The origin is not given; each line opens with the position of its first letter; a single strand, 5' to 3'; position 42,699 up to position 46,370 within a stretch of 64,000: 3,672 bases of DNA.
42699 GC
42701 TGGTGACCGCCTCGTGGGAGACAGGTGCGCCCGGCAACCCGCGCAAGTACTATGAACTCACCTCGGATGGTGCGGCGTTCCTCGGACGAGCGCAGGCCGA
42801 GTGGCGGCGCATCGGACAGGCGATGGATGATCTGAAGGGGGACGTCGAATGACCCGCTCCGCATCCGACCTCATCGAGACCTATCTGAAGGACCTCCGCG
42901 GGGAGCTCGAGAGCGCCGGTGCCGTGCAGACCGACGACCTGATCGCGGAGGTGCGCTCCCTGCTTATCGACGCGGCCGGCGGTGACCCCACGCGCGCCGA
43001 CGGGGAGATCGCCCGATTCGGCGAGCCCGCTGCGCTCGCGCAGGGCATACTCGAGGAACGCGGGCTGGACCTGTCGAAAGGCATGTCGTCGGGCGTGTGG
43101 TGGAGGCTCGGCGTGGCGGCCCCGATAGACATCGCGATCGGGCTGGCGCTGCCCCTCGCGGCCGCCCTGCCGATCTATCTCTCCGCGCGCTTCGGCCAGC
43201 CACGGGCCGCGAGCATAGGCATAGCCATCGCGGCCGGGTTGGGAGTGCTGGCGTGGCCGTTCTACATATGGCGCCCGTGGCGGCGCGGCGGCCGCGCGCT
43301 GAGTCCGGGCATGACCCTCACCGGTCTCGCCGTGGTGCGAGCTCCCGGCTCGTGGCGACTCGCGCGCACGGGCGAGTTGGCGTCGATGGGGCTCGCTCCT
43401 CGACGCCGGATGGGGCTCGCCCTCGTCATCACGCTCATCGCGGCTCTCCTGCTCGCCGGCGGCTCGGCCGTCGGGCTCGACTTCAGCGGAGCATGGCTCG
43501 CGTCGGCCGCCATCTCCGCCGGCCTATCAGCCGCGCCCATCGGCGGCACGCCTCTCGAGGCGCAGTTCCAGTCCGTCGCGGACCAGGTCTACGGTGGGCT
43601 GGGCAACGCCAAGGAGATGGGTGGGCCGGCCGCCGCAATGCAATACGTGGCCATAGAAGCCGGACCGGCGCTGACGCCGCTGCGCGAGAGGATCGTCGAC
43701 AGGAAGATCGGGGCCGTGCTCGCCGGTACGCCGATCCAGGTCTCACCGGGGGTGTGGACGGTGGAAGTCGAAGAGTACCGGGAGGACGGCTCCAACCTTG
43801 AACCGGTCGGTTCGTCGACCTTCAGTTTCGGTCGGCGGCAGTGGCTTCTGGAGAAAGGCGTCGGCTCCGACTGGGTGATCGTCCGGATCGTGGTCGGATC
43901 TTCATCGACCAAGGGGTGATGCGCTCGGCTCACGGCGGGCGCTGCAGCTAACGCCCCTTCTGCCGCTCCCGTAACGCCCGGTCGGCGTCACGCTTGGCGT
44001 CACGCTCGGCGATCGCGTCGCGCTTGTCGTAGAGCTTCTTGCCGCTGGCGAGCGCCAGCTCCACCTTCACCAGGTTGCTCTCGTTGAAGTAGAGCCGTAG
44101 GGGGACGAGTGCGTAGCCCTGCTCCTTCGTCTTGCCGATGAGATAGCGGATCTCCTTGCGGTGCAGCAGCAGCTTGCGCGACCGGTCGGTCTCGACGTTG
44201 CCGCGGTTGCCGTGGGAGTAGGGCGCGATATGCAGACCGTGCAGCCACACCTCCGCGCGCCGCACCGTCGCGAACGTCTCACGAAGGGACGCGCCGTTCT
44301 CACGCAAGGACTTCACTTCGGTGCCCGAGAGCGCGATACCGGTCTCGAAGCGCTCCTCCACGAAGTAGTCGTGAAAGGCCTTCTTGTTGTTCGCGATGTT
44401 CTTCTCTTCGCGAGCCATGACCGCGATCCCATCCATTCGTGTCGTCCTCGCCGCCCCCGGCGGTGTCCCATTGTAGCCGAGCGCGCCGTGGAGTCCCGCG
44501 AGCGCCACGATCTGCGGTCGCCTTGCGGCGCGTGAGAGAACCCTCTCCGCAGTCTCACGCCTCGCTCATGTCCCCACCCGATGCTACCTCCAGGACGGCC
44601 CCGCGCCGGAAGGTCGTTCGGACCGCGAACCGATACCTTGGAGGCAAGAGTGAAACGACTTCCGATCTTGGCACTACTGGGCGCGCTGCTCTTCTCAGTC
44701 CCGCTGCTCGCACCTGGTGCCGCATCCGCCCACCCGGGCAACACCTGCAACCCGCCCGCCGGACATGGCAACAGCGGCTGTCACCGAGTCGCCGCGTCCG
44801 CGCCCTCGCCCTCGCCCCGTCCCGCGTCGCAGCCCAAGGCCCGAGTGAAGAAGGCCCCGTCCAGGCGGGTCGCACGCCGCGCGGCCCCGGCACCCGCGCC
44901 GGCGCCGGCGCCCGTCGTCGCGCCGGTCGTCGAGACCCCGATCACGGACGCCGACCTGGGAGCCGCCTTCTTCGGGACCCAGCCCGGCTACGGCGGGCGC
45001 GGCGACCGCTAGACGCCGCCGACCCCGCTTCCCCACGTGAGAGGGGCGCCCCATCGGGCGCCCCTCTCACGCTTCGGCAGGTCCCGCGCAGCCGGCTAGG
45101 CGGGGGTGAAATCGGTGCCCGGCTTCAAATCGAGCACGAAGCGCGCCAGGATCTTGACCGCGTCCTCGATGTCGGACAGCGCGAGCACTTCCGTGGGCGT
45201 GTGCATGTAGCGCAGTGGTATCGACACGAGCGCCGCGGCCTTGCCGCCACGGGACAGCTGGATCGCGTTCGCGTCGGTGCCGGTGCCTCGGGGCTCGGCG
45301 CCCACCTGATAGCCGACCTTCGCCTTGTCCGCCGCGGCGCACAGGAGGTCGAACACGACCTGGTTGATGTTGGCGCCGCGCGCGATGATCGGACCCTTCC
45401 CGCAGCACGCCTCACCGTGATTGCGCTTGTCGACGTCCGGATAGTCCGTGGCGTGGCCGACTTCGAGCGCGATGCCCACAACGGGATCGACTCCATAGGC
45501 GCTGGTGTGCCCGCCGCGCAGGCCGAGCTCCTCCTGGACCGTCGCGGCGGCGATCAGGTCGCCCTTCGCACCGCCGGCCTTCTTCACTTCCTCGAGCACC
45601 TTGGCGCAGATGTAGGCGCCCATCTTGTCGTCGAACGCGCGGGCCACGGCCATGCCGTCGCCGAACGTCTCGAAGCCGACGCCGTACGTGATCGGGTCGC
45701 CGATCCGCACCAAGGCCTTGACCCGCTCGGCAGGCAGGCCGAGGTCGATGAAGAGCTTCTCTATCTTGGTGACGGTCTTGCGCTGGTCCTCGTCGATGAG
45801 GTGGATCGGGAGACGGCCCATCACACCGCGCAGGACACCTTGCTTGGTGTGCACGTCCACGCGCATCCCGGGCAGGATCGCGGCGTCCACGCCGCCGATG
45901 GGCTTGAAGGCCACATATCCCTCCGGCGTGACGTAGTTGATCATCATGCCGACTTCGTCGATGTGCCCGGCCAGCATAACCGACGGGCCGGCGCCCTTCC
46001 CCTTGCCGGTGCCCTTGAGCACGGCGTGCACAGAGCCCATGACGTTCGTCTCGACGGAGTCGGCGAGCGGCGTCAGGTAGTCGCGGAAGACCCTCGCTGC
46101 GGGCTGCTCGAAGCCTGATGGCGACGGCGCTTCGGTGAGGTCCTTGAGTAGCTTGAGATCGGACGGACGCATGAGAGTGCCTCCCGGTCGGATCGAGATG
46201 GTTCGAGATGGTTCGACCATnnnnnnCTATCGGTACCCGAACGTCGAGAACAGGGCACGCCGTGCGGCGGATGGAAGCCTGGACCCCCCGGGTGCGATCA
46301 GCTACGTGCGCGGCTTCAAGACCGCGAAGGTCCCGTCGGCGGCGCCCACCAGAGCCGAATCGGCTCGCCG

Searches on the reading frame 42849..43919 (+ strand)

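Call 8: search_protein_families(library=pfam, proteins=[window:42849-43919:+], max_evalue=0.01)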
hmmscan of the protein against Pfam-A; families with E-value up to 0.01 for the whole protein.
window:42849-43919:+ (356 aa): 1 family
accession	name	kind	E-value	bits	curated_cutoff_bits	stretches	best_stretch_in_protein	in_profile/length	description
PF22564.2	HAAS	-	1.7e-05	25.5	27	1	11-65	1-54/55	HAAS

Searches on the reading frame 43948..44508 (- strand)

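Call 8: search_protein_families(library=pfam, proteins=[window:43948-44508:-], max_evalue=0.01)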
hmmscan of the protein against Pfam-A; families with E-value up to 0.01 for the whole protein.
window:43948-44508:- (186 aa): 1 family
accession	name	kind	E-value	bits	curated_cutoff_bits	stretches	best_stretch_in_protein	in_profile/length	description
PF01668.23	SmpB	-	1.5e-57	193.9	27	1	38-180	1-142/143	SmpB protein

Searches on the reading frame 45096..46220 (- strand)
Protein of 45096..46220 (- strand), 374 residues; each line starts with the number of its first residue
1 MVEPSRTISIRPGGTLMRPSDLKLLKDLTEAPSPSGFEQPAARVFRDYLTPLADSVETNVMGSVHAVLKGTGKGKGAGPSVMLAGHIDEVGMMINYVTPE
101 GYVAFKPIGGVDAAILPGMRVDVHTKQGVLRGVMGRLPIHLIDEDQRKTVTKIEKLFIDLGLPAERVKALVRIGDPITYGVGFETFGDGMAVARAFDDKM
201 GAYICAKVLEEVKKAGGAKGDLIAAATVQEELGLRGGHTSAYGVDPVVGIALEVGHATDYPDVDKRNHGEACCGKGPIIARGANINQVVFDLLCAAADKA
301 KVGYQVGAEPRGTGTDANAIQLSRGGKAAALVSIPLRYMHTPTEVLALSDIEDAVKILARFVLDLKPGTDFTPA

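Call 8: search_protein_families(library=pfam, proteins=[window:45096-46220:-], max_evalue=0.01)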
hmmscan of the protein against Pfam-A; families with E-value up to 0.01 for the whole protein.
window:45096-46220:- (374 aa): 2 families
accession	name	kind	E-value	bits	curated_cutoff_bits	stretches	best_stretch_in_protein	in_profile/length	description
PF05343.19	Peptidase_M42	-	1.6e-74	251.1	23.2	1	71-356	6-291/292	M42 glutamyl aminopeptidase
PF01546.33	Peptidase_M20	-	5.1e-09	36.8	24.6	1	188-363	25-205/206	Peptidase family M20/M25/M40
